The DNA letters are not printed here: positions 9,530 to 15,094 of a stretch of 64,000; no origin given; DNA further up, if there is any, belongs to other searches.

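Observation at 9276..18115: Self-contained cohesin-dockerin gene island with cargo of unknown function, between proS and the S10 operon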

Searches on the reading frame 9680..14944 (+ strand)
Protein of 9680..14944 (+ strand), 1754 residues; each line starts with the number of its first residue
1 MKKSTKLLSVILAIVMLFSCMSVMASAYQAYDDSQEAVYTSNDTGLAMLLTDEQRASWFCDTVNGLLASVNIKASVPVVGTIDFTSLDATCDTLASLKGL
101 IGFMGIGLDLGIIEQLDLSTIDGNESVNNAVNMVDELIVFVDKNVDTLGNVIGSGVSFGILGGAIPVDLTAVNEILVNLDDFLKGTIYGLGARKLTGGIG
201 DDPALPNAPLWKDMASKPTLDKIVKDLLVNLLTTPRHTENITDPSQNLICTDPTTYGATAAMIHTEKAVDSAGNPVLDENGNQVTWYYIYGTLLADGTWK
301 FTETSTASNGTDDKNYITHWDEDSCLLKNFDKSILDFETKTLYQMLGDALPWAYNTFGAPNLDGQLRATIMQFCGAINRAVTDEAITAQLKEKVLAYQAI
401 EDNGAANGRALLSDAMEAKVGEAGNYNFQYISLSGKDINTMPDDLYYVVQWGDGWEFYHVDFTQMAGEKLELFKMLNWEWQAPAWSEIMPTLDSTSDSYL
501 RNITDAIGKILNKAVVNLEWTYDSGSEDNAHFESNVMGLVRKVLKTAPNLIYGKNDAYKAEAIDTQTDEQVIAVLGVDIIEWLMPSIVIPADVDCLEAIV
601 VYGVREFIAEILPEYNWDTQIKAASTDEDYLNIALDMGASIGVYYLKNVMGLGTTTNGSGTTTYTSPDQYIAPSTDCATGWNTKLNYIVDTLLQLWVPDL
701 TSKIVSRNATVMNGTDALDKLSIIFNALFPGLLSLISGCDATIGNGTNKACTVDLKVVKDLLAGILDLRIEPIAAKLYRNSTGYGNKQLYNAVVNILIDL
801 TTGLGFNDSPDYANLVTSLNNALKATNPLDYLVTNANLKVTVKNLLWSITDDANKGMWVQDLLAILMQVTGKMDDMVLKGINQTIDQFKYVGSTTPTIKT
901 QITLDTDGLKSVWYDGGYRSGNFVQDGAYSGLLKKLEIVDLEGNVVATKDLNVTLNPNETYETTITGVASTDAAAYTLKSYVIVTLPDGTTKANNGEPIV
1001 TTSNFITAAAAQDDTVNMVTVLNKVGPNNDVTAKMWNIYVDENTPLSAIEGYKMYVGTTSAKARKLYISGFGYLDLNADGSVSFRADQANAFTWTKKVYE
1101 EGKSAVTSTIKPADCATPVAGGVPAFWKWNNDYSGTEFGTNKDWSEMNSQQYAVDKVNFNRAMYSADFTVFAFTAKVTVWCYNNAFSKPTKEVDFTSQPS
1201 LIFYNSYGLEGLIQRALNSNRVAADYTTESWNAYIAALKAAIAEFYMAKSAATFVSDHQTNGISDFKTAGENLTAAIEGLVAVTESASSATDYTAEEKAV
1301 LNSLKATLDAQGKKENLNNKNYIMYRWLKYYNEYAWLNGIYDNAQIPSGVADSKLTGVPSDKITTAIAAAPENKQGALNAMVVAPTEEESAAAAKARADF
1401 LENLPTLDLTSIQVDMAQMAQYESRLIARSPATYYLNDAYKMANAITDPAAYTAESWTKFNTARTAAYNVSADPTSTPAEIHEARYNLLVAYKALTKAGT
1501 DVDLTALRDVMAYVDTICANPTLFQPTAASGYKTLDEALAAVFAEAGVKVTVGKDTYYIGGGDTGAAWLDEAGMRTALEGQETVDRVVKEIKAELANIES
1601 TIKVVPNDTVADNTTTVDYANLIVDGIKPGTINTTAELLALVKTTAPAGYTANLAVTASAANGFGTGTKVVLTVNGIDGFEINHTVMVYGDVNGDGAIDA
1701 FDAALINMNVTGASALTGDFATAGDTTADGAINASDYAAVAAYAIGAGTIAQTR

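Call 6: search_protein_families(library=pfam, proteins=[window:9680-14944:+], max_evalue=1)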
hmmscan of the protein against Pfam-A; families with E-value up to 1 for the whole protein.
window:9680-14944:+ (1754 aa): 3 families
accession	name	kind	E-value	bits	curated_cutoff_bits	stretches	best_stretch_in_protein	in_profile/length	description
PF00404.24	Dockerin_1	-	1.4e-10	41.6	22.9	1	1689-1743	1-55/57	Dockerin type I domain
PF07660.19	STN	-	0.066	13.5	28.4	1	1533-1560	23-50/52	Secretin and TonB N terminus short domain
PF13202.12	EF-hand_5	-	0.15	12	25.9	0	1691-1700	9-18/25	EF hand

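Call 7: search_protein_families(library=ncbifam, proteins=[window:9680-14944:+], max_evalue=1)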
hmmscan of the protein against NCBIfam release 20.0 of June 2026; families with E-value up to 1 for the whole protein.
window:9680-14944:+ (1754 aa): 0 families

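Call 18: search_solved_structures(query=window:9680-14944:+, max_evalue=1, show_alignments=2)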
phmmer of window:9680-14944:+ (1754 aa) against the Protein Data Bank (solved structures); distinct sequences matched with E-value up to 1: 18.
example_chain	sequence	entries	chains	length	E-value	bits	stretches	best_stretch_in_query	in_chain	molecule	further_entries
2ccl_B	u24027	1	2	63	9.7e-06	26.3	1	1687-1745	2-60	ENDO-1,4-BETA-XYLANASE Y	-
1ohz_B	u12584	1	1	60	8.1e-05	23.2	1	1690-1745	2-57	ENDO-1,4-BETA-XYLANASE Y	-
8x39_A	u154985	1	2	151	0.00074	20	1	1689-1749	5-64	Serine protease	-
8x3a_A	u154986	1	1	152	0.00076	20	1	1689-1749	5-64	Serine protease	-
5lxv_B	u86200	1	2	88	0.00093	19.7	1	1683-1745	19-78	Carbohydrate-binding protein WP_009985128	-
5nrm_B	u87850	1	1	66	0.0056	17.1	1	1690-1747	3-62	DocCel5: Type I dockerin repeat domain from A. cellulolyticus family 5 endoglucanase WP_01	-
2vn5_B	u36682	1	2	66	0.017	15.5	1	1686-1747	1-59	ENDOGLUCANASE A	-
4uyp_B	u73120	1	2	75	0.033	14.6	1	1687-1746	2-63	Cellulosomal scaffoldin adaptor protein B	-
5nrk_B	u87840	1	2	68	0.037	14.4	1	1690-1747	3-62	DocCel5: Type I dockerin repeat domain from A. cellulolyticus family 5 endoglucanase WP_01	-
2vn6_B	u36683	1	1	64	0.084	13.2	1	1686-1747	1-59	ENDOGLUCANASE A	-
6yfk_AA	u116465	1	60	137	0.09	13.1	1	960-1018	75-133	coat protein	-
1daq_A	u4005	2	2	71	0.095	13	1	1687-1744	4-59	ENDOGLUCANASE SS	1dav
2mte_A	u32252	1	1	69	0.1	13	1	1687-1744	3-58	Cellulose 1,4-beta-cellobiosidase (reducing end) CelS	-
4fl4_A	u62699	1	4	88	0.12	12.7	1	1689-1745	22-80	Glycoside hydrolase family 9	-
9ywq_A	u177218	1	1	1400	0.19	12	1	15-83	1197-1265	Transmembrane protein 94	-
2y3n_B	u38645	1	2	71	0.37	11.1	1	1686-1743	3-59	CELLULOSOMAL FAMILY-48 PROCESSIVE GLYCOSIDE HYDROLASE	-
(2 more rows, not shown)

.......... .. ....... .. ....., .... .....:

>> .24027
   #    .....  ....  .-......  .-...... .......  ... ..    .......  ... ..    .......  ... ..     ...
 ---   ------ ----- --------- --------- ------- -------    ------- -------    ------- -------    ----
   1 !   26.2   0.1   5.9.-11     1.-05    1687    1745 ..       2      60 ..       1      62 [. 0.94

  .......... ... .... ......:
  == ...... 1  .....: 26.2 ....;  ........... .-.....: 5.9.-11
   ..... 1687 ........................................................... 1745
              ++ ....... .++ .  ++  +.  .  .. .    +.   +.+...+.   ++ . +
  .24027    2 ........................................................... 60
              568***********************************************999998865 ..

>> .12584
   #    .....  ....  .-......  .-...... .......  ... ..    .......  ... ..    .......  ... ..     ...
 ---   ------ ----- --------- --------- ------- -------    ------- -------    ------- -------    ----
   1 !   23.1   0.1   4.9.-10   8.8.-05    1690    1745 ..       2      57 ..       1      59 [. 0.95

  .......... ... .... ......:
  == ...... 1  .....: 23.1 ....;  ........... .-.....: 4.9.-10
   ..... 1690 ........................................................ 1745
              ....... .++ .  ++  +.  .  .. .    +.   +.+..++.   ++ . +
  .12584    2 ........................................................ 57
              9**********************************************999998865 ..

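Call 19: find_homologous_proteins(query=window:9680-14944:+)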
Query window:9680-14944:+ (1754 aa): 969 proteins with E <= 0.001 among 8000 candidates; the best 120 are listed.
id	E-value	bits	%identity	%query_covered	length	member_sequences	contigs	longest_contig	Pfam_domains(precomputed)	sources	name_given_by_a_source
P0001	0.0e+0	3872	99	100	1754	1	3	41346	PF00404.25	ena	-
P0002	0.0e+0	3820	98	100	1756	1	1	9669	PF00404.25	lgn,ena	-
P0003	0.0e+0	3818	97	100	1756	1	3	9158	PF00404.25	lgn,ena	-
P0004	0.0e+0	3767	96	100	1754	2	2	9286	PF00404.25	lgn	-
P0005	0.0e+0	3705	95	100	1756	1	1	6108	PF00404.25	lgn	-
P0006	0.0e+0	3692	94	100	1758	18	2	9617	PF00404.25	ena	-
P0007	0.0e+0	3677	94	100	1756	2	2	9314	PF00404.25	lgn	-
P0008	0.0e+0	3670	94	100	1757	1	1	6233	PF00404.25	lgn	-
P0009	0.0e+0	3649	93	100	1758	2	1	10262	PF00404.25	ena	-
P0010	0.0e+0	3625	92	100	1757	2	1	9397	PF00404.25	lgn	-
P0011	0.0e+0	3623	93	100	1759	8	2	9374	PF00404.25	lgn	-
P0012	0.0e+0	3594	92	100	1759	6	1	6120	PF00404.25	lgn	-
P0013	0.0e+0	3593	92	100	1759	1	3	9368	PF00404.25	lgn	-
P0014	0.0e+0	3557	91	100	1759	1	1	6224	PF00404.25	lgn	-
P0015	0.0e+0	3543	90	100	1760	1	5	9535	PF00404.25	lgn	-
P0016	0.0e+0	3475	89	100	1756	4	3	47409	PF00404.25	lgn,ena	-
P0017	0.0e+0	3461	89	100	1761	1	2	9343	PF00404.25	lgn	-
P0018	0.0e+0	3406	87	100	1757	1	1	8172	PF00404.25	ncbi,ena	-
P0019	0.0e+0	3397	87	100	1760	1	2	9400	PF00404.25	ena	-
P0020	0.0e+0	3371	86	100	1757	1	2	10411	PF00404.25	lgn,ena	-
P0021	0.0e+0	3370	86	100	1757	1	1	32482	PF00404.25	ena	-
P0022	0.0e+0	3365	86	100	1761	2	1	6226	PF00404.25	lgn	-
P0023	0.0e+0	3363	86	100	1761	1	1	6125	PF00404.25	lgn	-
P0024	0.0e+0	3360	86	100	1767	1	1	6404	PF00404.25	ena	-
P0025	0.0e+0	3341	85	100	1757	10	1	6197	PF00404.25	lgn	-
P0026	0.0e+0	3341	86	100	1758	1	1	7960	PF00404.25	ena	-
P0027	0.0e+0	3339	85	100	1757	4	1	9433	PF00404.25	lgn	-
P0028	0.0e+0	3320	85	100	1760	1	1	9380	PF00404.25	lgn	-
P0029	0.0e+0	3302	84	100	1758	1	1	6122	PF00404.25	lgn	-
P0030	0.0e+0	3165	81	100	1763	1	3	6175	PF00404.25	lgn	-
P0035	0.0e+0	2897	76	100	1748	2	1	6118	PF00404.25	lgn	-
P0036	0.0e+0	2841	75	100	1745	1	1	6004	PF00404.25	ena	-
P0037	0.0e+0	2836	75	100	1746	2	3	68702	PF00404.25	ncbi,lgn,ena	-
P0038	0.0e+0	2831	75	100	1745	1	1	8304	PF00404.25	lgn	-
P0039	0.0e+0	2759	73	100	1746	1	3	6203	PF00404.25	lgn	-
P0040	0.0e+0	2678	71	100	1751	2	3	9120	PF00404.25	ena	-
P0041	0.0e+0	2653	69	100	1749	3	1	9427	PF00404.25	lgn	-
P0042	0.0e+0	2531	67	100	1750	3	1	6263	PF00404.25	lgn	-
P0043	0.0e+0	2509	67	100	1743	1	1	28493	PF00404.25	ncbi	ncbi:MAG: dockerin type I repeat-containing protein [Candidatus Fimenecus sp.]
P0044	0.0e+0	2471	66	100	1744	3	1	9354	PF00404.25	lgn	-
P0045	0.0e+0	2443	66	100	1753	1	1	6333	PF00404.25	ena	-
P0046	0.0e+0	2426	64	100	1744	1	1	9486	PF00404.25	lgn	-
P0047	0.0e+0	2369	64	100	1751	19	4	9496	PF00404.25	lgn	-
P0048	0.0e+0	2359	64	100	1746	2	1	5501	PF00404.25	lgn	-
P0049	0.0e+0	2359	64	100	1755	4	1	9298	PF00404.25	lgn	-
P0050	0.0e+0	2212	61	100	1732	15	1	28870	PF00404.25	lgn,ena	-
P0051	0.0e+0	2179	60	100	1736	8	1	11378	PF00404.25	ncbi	-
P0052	0.0e+0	2162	61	100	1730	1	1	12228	PF00404.25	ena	-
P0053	0.0e+0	2131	59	100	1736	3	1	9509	PF00404.25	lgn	-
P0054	0.0e+0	1870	55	100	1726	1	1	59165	PF00404.25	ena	-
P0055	0.0e+0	1777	51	100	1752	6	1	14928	PF00404.25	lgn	-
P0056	0.0e+0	1613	49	100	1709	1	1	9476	PF00404.25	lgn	-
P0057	0.0e+0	1150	39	100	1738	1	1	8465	PF00404.25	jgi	-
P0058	0.0e+0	1085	38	100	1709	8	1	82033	-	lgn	-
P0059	0.0e+0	1031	39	100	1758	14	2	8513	PF00404.25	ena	-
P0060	0.0e+0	1028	39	100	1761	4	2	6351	PF00404.25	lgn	-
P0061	0.0e+0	1027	39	100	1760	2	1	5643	PF00404.25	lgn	-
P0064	8.7e-230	784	34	100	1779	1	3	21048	-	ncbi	-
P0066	2.3e-201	690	32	99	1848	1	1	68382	-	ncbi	-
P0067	4.4e-200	686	33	100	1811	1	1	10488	PF00404.25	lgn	-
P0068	1.4e-198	680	32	99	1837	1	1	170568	-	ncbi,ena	-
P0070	1.1e-195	671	33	100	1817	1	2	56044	PF00404.25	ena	-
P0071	6.7e-195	668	32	100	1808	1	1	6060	PF00404.25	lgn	-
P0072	7.8e-192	658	33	99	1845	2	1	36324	PF00404.25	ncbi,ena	-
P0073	1.6e-188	647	32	100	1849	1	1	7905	PF00404.25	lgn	-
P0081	3.6e-175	603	31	99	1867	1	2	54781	PF00404.25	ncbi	-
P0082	2.2e-168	580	31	100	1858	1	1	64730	PF00404.25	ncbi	-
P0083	2.0e-167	577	34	58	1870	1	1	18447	PF00404.25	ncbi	-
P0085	9.5e-159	548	30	100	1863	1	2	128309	PF00404.25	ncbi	-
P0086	8.1e-67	244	25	57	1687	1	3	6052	PF00404.25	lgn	-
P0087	1.7e-64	236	30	32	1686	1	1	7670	PF00404.25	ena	-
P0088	8.2e-64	234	29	31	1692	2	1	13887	PF00404.25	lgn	-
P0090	2.0e-61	226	26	44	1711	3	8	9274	PF00404.25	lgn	-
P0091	2.3e-61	226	31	32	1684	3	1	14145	PF00404.25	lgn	-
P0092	1.3e-60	223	31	33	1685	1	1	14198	PF00404.25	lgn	-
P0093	1.3e-60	223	29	30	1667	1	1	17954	PF00404.25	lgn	-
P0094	1.4e-58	216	25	100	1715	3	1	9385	PF00404.25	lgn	-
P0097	6.3e-56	208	30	27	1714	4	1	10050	PF00404.25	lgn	-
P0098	9.3e-56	207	30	31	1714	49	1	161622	PF00404.25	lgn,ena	-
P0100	2.1e-54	203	25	100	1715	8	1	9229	PF00404.25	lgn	-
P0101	2.9e-54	202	29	31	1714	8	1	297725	PF00404.25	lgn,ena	-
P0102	1.8e-53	200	24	100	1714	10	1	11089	PF00404.25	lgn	-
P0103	2.2e-53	199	27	32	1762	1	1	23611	PF00404.25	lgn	-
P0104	1.4e-51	193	28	31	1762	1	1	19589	PF00404.25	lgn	-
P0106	3.1e-50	189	25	50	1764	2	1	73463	PF00404.25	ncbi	-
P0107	1.3e-49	187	28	31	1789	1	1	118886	PF00404.25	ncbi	-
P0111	6.8e-46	174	29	32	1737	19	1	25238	PF00404.25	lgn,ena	-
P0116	2.6e-45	172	26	39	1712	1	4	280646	-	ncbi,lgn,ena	-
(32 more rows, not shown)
